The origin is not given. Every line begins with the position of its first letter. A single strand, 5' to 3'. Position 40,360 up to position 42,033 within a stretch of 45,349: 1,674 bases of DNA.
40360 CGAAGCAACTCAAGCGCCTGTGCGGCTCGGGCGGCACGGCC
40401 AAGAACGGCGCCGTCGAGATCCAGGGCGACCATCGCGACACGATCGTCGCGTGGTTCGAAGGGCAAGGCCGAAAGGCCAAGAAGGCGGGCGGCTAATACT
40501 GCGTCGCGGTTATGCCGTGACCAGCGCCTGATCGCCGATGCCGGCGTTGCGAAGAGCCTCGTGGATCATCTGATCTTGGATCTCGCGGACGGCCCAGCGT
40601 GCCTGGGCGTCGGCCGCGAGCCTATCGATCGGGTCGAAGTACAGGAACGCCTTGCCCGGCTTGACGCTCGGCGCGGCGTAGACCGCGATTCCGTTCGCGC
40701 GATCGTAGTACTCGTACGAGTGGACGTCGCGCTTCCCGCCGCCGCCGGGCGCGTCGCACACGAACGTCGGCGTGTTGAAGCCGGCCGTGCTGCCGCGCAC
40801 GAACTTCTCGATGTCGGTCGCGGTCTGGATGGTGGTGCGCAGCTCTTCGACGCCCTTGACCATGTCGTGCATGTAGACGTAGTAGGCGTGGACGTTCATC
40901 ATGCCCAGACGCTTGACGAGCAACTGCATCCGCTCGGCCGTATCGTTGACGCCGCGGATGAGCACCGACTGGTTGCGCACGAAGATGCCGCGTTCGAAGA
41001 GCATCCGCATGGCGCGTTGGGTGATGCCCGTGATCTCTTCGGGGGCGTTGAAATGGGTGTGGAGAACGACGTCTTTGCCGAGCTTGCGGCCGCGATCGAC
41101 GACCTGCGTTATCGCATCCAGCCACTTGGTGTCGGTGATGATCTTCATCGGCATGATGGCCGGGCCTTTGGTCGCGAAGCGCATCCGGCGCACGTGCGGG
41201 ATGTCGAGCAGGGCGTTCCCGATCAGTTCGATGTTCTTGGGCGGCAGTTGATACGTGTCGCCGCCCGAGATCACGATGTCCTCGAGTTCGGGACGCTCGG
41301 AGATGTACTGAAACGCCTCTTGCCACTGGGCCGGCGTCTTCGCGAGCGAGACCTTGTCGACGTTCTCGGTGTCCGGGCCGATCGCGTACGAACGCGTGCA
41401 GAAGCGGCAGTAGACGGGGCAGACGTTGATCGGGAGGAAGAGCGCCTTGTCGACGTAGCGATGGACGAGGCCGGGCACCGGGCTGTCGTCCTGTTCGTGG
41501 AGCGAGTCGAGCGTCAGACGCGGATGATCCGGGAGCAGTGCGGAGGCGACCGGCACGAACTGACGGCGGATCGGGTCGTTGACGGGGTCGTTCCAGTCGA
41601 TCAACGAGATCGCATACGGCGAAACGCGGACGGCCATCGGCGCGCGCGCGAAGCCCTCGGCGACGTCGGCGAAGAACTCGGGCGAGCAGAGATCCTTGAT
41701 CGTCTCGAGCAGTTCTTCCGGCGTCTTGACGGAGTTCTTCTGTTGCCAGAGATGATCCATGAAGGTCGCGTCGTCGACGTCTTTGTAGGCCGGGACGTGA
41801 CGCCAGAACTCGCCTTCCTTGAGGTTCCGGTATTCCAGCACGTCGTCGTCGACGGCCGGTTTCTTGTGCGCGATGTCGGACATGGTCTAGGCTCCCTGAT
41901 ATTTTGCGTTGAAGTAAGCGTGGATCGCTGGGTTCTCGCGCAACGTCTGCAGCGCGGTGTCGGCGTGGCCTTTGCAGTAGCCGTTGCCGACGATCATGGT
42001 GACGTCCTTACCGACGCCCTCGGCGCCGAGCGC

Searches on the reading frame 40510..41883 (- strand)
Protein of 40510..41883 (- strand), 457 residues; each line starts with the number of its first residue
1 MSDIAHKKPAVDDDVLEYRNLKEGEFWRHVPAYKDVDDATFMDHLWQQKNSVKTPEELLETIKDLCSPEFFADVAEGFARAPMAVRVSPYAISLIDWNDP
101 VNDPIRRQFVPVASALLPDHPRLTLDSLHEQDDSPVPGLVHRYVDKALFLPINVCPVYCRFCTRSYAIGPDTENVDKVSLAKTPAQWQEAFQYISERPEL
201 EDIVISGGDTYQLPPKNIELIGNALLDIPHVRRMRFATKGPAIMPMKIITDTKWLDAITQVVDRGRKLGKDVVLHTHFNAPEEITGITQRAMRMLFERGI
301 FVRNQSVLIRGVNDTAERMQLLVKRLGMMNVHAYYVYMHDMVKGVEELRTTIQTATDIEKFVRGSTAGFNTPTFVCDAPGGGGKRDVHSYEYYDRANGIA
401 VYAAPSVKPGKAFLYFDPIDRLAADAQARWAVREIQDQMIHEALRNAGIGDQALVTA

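Call 62: search_protein_families(library=pfam, proteins=[window:40510-41883:-], max_evalue=0.00001)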
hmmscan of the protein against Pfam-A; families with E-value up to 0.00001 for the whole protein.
window:40510-41883:- (457 aa): 2 families
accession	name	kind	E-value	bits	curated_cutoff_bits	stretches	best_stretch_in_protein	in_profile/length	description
PF04055.27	Radical_SAM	-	6.2e-07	30.2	29.5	1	151-315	3-157/166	Radical SAM superfamily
PF12544.13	LAM_C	-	1e-06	29.4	26.7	1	361-387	3-29/127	Lysine-2,3-aminomutase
